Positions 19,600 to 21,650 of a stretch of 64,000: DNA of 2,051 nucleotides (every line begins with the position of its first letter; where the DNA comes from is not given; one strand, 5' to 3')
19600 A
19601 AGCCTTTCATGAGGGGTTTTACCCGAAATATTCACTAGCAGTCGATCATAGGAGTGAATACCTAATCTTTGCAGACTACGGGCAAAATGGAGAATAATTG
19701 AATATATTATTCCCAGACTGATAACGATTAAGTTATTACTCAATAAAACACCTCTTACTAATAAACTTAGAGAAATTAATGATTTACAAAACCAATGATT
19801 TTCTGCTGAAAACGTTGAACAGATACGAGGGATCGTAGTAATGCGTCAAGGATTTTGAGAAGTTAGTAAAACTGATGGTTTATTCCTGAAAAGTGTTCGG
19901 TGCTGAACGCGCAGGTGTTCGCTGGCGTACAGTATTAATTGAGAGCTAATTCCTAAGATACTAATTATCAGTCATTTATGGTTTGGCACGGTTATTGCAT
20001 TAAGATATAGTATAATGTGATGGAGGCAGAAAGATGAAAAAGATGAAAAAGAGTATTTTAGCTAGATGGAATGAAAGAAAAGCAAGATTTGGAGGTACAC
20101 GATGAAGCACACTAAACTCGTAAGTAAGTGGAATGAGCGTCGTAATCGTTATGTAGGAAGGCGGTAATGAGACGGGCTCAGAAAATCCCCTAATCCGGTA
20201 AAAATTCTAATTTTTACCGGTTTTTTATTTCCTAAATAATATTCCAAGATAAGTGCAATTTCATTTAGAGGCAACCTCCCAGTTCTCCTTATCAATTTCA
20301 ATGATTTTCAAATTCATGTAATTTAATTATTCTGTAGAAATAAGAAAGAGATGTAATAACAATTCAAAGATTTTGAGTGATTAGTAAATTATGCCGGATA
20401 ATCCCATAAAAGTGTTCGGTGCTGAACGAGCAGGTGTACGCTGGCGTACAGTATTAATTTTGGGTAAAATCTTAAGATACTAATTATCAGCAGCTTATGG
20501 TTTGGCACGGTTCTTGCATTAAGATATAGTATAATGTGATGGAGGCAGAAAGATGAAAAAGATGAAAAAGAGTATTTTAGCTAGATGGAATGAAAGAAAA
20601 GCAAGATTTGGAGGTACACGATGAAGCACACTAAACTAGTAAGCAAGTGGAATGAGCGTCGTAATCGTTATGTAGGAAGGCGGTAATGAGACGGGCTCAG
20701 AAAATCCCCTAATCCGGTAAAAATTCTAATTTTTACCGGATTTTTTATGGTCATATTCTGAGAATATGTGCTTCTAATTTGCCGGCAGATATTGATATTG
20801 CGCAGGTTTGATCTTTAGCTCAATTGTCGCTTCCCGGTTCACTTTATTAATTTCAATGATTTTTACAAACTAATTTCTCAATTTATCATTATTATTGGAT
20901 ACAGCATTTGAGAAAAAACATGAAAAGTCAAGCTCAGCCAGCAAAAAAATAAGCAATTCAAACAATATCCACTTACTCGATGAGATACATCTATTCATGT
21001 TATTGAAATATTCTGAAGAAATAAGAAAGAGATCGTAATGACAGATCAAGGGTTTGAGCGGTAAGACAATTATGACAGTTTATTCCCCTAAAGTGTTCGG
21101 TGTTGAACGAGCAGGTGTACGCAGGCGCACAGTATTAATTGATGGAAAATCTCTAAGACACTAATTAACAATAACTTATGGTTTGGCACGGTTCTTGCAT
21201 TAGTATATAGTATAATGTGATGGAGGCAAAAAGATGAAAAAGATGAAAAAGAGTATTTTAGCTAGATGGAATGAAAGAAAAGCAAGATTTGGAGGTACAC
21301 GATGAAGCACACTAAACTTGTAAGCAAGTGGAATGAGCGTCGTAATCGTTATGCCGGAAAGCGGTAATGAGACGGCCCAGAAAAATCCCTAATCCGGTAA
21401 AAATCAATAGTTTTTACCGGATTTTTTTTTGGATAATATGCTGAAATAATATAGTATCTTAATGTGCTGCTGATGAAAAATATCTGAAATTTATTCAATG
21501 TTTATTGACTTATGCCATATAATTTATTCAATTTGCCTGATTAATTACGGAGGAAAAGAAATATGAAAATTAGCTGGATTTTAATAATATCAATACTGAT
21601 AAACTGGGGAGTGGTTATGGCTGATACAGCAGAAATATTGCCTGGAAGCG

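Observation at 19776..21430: Three tandem sigma-54-driven cassettes, each encoding two overlapping 21-23 aa cationic 'WNER' micro-proteins (unannotated)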

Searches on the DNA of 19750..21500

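Call 87: search_rna_families(source=window, start=19750, end=21500, threshold=evalue, max_evalue=1)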
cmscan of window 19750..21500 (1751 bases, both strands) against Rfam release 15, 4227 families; matches with E-value up to 1: 3.
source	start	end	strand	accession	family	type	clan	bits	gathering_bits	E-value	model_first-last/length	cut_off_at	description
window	21367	21500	-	RF02768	Ysr155_RyfD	Gene; sRNA;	-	23.5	42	0.041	11-140/140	5'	Yersinia sRNA 155(RyfD)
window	21346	21433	+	RF02437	SpF44_sRNA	Gene; sRNA;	-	22.3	70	0.44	1-102/102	no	Streptococcus sRNA SpF44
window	20711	20796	+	RF02450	ncr1175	Gene; sRNA;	-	21.6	60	0.52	1-110/110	no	Bacillus sRNA ncr1175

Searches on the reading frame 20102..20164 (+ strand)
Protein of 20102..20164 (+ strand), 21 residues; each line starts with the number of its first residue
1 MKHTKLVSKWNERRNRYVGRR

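Call 34: search_protein_families(library=ncbifam, max_evalue=10, proteins=[window:20102-20164:+])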
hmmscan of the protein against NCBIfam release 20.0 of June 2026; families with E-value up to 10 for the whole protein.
seq(21 aa): 0 families

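Call 35: search_protein_families(library=pfam, max_evalue=10, proteins=[window:20102-20164:+])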
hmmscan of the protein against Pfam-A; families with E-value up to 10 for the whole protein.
seq(21 aa): 1 family
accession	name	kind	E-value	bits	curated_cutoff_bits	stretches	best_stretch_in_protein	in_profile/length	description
PF18520.6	Spc110_C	-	0.084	12.9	25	1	1-20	22-41/52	Spindle pole body component 110 C-terminal domain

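Call 75: search_solved_structures(query=A2, max_evalue=10, show_alignments=3)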
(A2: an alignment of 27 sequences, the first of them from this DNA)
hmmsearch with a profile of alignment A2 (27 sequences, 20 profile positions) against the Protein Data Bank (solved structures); distinct sequences matched with E-value up to 10: 1.
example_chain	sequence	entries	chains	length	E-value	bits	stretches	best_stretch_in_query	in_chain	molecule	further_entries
9hcg_i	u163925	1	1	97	0.91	12.7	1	7-15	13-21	Large ribosomal subunit protein mL51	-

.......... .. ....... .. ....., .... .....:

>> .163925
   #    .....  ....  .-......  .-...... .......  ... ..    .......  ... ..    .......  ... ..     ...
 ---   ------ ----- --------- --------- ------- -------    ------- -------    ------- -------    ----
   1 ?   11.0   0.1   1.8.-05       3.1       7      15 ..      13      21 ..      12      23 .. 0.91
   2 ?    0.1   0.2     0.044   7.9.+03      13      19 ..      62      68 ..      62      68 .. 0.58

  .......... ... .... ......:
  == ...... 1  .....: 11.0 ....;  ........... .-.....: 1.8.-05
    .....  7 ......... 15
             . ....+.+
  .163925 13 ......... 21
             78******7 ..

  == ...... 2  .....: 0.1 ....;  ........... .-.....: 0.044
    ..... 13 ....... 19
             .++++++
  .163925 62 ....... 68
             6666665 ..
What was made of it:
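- Closest known: Arginine-rich-motif peptides and tiny basic ribosomal proteins. Different: No homology was found (calls 35, 75).
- Tried and rejected: The only hit was a 9-residue chance match to mL51 (call 75).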
